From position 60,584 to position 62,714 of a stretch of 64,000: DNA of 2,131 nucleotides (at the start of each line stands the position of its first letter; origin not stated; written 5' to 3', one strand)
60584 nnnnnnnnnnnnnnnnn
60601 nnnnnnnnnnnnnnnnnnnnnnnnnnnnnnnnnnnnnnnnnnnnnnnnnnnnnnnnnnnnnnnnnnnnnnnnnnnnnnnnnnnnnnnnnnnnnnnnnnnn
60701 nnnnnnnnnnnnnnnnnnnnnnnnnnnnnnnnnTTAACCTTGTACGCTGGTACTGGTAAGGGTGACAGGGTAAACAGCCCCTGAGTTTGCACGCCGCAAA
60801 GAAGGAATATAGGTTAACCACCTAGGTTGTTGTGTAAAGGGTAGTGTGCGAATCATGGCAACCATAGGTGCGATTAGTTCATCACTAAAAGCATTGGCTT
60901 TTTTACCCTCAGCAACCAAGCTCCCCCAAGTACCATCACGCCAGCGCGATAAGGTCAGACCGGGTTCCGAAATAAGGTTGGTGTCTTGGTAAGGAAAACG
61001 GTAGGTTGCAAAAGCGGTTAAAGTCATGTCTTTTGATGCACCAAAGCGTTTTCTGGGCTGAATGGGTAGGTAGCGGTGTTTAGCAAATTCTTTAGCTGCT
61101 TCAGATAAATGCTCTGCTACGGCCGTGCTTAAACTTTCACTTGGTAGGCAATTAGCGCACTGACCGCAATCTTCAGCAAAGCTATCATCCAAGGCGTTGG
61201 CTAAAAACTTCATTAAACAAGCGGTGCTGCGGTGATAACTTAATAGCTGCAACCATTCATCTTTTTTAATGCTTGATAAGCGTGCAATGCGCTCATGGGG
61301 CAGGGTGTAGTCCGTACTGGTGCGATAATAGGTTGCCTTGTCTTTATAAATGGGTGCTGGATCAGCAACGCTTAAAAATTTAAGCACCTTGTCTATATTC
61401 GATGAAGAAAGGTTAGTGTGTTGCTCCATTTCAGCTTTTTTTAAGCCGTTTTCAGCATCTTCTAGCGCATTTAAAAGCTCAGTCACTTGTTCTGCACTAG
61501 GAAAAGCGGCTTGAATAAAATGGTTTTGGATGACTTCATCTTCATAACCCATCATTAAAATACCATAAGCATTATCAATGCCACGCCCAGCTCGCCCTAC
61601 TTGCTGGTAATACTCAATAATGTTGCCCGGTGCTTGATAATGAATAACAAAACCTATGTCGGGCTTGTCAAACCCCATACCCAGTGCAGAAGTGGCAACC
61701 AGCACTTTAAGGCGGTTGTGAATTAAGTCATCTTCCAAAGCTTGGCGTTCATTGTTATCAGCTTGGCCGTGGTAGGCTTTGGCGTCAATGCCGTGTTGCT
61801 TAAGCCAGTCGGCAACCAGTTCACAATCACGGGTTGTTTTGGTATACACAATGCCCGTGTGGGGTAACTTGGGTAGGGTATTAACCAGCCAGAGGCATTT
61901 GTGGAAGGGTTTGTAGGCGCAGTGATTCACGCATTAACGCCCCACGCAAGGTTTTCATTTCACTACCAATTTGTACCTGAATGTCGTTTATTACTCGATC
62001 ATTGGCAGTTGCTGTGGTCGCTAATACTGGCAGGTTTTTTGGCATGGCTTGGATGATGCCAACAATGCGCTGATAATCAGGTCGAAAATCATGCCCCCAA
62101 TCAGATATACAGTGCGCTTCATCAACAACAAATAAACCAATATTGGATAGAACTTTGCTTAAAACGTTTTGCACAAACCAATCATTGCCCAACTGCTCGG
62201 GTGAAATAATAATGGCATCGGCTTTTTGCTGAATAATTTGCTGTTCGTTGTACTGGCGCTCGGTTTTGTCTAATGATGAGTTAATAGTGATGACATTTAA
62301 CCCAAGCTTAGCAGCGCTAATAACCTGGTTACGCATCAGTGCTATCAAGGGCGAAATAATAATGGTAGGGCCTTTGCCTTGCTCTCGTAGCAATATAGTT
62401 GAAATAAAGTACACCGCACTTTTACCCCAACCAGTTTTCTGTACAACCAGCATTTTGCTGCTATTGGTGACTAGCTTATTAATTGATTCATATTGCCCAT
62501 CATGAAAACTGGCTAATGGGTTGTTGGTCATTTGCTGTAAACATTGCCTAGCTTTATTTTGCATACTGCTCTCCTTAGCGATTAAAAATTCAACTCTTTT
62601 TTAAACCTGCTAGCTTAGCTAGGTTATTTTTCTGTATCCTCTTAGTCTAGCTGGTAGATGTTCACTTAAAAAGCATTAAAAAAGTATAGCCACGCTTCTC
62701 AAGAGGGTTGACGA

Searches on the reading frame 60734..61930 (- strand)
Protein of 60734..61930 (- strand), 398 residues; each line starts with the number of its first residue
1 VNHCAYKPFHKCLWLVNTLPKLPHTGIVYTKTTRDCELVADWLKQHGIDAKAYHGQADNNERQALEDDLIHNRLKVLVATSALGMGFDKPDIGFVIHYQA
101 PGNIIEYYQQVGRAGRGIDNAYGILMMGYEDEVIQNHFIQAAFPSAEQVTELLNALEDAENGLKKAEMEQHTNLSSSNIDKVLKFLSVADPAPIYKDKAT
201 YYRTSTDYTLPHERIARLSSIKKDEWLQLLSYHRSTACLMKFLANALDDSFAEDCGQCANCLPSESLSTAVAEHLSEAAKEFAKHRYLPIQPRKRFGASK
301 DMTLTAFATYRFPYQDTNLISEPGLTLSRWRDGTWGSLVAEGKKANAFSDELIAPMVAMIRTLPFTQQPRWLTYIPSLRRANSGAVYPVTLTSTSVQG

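Call 3: search_protein_families(library=pfam, proteins=[window:60734-61930:-], max_evalue=0.01)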
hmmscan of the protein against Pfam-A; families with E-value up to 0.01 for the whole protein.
window:60734-61930:- (398 aa): 2 families
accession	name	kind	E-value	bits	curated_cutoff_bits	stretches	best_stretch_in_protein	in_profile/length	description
PF00271.37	Helicase_C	-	1.9e-20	73.6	23.5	1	22-116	14-108/110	Helicase conserved C-terminal domain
PF16124.10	RecQ_Zn_bind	-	6e-05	24.1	25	1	222-262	24-66/66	RecQ zinc-binding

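Call 4: search_protein_families(library=padloc, proteins=[window:60734-61930:-], max_evalue=0.1)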
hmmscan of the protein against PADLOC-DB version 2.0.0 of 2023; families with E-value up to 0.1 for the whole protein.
window:60734-61930:- (398 aa): 45 families (the best 25 are shown)
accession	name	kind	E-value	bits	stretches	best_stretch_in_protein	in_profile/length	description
PDLC03928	PsyrT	-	9.3e-125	415.5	1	10-382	228-589/689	-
PDLC02870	DpdF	-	1.9e-43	146.7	1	15-265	218-470/534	DpdF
PDLC02864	DpdF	-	9.9e-37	125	1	24-170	235-372/610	DpdF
PDLC02861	DpdF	-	1.8e-31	107.2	1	24-143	240-359/611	DpdF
PDLC02865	DpdF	-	1.2e-22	77.5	1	26-273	980-1222/1499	DpdF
PDLC02863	DpdF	-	3.1e-22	77.1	1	25-157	52-184/488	DpdF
PDLC02855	DpdF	-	3.2e-22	76.6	1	16-117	367-469/825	DpdF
PDLC02867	DpdF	-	3.8e-18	63.2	1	10-131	360-482/855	DpdF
PDLC02872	DpdF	-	1.7e-17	61.2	1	16-138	388-516/859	DpdF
PDLC02860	DpdF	-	8e-14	49.2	1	15-121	106-213/547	DpdF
PDLC02857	DpdF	-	3.8e-13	46.4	1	15-133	410-544/911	DpdF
PDLC02503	BrxHI|BrxHII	-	2.7e-12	43.8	1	27-132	252-357/698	BrxHI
PDLC02862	DpdF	-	6.7e-12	42.1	1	19-120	353-456/811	DpdF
PDLC01089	C3a193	-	5.5e-11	39.6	1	52-118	517-583/983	poss. alt. Cas3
PDLC02859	DpdF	-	9.2e-11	38.9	1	27-117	321-415/545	DpdF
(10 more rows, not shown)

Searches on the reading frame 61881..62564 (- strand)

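Call 3: search_protein_families(library=pfam, proteins=[window:61881-62564:-], max_evalue=0.01)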
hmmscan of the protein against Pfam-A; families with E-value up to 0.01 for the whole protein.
window:61881-62564:- (227 aa): 2 families
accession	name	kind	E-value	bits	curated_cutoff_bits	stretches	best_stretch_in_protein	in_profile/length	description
PF00270.35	DEAD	-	3.4e-28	98.9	26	1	23-194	3-166/167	DEAD/DEAH box helicase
PF04851.21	ResIII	-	1.8e-08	34.9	22.5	1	22-187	6-162/164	Type III restriction enzyme, res subunit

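Call 4: search_protein_families(library=padloc, proteins=[window:61881-62564:-], max_evalue=0.1)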
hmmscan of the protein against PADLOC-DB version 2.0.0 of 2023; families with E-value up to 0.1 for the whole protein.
window:61881-62564:- (227 aa): 27 families (the best 25 are shown)
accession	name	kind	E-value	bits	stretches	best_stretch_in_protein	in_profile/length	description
PDLC03928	PsyrT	-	8.4e-100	333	1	2-220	5-221/689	-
PDLC02864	DpdF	-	2.3e-50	170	1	17-218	20-213/610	DpdF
PDLC02861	DpdF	-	2.4e-42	143.1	1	3-200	14-200/611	DpdF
PDLC02870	DpdF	-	2.6e-40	136.4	1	18-199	12-184/534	DpdF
PDLC02865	DpdF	-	3.1e-30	102.6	1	25-208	764-937/1499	DpdF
PDLC01089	C3a193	-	1.1e-28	98.1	1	33-196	265-432/983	poss. alt. Cas3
PDLC02868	DpdF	-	9.4e-25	84.5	1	18-199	337-517/1078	DpdF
PDLC02859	DpdF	-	1.9e-22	77.5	1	21-205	102-279/545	DpdF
PDLC02855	DpdF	-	1e-14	51.7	1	23-197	143-328/825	DpdF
PDLC02872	DpdF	-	1.1e-13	48.6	1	24-176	162-323/859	DpdF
PDLC02867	DpdF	-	2.7e-12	43.8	1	24-174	141-299/855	DpdF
PDLC02858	DpdF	-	6.1e-11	39.6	1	20-218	152-348/504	DpdF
PDLC02707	PbeA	-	5.4e-09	33.2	1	14-153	247-390/672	PbeA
PDLC03960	SngC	-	2.6e-08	31.1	1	19-218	24-228/720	-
PDLC02862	DpdF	-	3.4e-08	29.8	1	24-172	122-284/811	DpdF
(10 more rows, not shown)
